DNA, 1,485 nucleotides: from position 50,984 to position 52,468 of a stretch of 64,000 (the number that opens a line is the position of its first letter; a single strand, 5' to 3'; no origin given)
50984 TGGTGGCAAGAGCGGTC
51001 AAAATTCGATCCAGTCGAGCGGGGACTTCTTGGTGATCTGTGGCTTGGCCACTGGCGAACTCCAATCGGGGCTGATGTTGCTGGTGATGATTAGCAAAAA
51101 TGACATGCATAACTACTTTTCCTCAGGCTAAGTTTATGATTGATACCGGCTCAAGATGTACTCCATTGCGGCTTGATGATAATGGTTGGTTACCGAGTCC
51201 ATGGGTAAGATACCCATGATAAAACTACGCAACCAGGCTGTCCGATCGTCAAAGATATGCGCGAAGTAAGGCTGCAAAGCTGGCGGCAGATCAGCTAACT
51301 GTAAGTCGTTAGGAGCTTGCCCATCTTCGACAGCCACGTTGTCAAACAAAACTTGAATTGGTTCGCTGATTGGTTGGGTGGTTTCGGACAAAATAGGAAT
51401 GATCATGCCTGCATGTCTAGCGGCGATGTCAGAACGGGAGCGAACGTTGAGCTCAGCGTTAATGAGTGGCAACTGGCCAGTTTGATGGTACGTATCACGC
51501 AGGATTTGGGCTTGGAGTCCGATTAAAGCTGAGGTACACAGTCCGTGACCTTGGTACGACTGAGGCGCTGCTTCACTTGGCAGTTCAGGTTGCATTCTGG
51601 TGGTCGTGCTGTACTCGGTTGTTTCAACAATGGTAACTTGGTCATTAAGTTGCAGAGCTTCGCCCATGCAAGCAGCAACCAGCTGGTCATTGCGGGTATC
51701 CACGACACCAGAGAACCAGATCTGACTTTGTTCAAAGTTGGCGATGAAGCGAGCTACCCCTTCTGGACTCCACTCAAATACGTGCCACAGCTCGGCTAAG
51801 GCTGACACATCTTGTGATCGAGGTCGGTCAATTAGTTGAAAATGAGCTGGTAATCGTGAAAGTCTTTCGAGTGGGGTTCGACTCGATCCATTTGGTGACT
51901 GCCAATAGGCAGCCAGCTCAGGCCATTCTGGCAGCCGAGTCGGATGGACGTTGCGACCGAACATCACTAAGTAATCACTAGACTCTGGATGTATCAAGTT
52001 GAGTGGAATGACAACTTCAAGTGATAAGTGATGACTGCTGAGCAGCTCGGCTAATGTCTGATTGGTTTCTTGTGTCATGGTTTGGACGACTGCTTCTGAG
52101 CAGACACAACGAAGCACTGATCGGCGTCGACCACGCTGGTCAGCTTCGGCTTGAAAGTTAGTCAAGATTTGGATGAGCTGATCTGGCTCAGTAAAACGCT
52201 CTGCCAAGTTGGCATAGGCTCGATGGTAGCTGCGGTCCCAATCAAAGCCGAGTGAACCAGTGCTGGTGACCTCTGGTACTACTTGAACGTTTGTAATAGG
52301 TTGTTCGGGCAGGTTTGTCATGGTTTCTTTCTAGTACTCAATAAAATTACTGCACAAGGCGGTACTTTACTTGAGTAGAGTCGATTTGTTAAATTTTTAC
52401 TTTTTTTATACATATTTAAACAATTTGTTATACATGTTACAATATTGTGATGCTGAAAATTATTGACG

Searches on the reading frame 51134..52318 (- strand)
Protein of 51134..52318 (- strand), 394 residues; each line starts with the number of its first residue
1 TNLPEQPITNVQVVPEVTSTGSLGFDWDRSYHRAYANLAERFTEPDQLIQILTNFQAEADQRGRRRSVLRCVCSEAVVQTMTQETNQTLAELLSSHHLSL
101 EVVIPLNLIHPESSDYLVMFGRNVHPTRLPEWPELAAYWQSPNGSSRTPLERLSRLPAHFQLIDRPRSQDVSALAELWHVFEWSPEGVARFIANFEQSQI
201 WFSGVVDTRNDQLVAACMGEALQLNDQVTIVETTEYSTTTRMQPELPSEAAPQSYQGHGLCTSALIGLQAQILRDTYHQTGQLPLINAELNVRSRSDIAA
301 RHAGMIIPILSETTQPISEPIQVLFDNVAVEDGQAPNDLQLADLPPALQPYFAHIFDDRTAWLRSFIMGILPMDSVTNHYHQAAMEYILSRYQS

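Call 55: list_cluster_members(proteins=[L003:10113-11417:-, L003:8003-9523:-, L003:4212-7571:+, window:51134-52318:-, window:47990-50086:-, window:35234-36538:-, P0001, window:23120-25093:+])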
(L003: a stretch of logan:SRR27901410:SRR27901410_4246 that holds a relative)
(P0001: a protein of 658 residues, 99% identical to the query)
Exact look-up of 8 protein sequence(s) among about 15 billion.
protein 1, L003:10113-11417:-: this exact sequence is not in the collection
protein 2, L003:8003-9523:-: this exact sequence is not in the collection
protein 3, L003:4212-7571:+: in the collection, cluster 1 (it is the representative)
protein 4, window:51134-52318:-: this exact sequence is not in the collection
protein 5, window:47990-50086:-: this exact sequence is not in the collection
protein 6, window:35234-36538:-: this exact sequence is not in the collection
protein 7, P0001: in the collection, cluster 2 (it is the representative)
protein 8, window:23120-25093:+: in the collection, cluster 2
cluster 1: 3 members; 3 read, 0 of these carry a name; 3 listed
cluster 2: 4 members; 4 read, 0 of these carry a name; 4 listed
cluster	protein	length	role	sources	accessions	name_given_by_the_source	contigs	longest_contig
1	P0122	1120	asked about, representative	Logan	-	-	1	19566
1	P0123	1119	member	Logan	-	-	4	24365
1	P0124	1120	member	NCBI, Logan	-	-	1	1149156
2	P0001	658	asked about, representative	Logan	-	-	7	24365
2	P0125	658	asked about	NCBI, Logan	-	-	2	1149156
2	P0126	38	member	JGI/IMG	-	-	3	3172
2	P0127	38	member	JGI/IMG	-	-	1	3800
